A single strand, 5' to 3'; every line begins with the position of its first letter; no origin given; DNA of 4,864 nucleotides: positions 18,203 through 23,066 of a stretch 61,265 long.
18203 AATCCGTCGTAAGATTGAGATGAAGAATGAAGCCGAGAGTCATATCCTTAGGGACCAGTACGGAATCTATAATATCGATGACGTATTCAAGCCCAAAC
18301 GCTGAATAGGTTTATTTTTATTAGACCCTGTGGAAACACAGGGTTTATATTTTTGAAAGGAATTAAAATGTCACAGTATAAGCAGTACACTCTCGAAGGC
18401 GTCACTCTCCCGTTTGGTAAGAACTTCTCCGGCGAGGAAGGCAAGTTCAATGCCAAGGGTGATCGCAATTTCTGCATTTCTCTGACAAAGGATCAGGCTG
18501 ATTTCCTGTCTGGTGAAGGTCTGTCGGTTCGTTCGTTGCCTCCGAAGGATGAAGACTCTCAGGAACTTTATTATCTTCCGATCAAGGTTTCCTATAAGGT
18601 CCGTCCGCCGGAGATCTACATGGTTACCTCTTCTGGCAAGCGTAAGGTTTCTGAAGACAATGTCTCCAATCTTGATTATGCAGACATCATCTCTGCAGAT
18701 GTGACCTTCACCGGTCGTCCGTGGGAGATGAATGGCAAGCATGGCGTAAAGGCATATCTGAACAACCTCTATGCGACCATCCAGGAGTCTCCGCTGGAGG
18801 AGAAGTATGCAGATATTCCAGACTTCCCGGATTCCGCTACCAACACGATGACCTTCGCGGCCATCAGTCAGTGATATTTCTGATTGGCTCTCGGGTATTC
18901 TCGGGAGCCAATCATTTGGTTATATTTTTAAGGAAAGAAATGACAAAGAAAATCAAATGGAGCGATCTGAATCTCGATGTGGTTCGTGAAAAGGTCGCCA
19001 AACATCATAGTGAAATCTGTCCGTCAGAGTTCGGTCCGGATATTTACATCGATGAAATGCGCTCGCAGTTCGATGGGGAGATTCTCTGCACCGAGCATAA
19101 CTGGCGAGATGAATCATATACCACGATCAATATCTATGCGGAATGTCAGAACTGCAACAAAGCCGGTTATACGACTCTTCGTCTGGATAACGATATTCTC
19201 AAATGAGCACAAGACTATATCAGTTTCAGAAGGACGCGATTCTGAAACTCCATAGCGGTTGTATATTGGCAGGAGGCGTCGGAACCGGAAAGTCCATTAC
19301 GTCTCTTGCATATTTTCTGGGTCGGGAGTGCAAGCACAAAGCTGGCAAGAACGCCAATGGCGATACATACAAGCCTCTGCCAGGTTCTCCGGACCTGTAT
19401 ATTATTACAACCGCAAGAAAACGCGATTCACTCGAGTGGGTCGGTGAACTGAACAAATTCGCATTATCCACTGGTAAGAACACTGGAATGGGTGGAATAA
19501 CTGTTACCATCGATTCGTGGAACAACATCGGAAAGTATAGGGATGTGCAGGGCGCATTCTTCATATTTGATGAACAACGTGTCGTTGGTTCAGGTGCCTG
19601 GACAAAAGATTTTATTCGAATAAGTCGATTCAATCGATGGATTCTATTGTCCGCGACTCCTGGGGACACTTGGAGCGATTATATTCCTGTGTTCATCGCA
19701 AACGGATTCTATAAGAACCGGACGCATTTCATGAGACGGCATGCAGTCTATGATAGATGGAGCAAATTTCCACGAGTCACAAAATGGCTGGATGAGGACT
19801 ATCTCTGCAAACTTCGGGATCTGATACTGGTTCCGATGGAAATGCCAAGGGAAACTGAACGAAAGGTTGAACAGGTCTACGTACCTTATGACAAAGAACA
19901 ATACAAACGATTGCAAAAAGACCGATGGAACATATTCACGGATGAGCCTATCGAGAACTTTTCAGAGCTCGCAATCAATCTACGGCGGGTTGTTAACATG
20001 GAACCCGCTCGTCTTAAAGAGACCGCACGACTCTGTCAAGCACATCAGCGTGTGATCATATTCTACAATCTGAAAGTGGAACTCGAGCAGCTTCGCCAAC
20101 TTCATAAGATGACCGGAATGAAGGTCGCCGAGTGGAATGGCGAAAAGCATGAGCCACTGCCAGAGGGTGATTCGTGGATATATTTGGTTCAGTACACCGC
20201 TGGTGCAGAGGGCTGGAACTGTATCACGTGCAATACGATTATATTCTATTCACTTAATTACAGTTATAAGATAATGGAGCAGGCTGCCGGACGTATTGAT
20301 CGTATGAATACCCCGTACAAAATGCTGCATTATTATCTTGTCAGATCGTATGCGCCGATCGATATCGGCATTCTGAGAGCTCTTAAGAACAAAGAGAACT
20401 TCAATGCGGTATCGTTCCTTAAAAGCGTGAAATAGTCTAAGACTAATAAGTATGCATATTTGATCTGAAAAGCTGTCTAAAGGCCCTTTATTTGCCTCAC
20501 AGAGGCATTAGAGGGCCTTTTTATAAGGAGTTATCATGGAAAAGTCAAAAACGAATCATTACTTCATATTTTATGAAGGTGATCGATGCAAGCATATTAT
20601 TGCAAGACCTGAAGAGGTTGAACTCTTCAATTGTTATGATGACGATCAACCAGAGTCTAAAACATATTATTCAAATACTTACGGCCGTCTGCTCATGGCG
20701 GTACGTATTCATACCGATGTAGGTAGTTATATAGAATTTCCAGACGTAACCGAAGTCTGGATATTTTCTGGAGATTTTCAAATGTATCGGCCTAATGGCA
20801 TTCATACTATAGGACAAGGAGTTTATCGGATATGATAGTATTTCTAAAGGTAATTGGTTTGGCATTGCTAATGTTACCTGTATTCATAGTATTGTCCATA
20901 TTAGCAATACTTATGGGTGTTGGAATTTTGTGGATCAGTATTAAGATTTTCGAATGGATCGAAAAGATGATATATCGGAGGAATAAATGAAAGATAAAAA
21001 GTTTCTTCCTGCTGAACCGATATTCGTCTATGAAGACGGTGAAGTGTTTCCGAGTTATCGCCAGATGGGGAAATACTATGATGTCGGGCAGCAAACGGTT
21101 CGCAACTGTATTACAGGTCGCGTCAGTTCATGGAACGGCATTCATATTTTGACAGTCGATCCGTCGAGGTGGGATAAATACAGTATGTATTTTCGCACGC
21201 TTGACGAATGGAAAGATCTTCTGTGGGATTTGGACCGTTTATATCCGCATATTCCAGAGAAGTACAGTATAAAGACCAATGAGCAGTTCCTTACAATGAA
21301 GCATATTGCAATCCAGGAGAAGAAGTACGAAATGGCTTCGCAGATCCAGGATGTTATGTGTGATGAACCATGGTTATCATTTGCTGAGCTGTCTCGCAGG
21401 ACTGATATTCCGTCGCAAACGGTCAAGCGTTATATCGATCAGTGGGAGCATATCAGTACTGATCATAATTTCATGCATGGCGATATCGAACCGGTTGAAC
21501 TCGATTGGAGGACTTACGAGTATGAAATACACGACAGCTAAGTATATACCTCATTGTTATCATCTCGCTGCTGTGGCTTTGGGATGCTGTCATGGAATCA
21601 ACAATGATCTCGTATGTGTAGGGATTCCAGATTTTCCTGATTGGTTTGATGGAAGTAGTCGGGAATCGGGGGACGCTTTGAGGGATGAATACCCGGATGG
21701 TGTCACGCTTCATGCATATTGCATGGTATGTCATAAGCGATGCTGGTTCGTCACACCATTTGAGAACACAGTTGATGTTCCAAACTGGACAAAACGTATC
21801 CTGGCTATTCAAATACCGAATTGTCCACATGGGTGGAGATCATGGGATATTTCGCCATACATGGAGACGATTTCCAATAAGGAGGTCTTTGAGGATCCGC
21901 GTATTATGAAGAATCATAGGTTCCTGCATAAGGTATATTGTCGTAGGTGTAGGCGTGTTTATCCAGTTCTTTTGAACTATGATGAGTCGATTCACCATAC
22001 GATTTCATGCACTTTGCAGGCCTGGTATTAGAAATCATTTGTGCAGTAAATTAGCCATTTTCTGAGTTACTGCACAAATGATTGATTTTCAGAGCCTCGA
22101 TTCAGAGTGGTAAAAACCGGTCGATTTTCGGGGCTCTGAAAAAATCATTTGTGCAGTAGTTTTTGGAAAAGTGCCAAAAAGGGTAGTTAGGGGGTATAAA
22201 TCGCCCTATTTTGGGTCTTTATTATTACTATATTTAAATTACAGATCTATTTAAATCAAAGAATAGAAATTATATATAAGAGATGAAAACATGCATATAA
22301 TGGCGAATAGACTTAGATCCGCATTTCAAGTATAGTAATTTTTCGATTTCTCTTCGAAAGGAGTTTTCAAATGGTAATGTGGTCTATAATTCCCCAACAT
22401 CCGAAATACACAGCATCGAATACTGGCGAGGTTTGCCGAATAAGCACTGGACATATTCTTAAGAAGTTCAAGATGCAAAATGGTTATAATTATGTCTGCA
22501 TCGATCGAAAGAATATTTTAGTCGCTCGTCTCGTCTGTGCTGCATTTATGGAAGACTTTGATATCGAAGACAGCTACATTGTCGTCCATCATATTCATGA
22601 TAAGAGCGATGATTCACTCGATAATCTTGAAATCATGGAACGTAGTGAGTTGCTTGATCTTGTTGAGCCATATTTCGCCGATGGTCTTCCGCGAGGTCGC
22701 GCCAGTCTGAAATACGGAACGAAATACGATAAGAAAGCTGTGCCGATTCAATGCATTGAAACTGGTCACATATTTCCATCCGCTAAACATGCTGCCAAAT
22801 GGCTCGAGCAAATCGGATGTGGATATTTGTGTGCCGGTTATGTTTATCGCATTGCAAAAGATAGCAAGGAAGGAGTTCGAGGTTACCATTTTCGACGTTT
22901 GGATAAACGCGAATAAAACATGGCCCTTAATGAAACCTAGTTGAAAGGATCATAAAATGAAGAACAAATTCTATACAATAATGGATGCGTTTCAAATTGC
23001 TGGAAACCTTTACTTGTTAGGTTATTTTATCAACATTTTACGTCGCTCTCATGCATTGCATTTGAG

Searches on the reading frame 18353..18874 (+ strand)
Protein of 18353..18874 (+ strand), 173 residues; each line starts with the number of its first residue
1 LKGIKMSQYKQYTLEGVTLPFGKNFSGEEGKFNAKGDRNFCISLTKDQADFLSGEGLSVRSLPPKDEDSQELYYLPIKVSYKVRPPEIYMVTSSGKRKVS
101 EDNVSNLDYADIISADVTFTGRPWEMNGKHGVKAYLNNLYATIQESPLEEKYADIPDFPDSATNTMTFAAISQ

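Call 94: search_protein_families(library=pfam, proteins=[window:18353-18874:+], max_evalue=0.001)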
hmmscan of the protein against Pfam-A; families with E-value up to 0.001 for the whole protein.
window:18353-18874:+ (173 aa): 1 family
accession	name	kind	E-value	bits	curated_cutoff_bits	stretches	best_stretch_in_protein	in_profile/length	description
PF24083.1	Phage_ssDNA_bind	-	2.4e-44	151.4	27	1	7-162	7-166/193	Putative phage ssDNA-binding domain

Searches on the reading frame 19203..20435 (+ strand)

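Call 76: search_protein_families(library=phrogs, proteins=[window:19203-20435:+], max_evalue=0.00001)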
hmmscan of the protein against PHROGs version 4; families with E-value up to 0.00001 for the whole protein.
window:19203-20435:+ (410 aa): 1 family
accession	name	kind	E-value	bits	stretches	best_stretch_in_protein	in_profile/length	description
phrog_62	-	DNA, RNA and nucleotide metabolism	5.5e-64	217.4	1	1-401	693-1129/1881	DNA helicase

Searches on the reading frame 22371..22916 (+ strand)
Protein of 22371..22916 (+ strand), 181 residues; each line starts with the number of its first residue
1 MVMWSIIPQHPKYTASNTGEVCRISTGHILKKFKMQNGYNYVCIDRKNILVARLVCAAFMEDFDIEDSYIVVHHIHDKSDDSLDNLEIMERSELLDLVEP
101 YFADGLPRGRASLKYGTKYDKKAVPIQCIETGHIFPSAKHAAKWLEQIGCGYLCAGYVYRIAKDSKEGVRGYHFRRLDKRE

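Call 94: search_protein_families(library=pfam, proteins=[window:22371-22916:+], max_evalue=0.001)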
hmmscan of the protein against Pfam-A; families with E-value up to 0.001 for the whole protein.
window:22371-22916:+ (181 aa): 1 family
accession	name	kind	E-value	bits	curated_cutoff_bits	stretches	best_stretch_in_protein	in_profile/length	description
PF07463.16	NUMOD4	-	5.7e-06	26.9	23.4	1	4-44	3-48/49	NUMOD4 motif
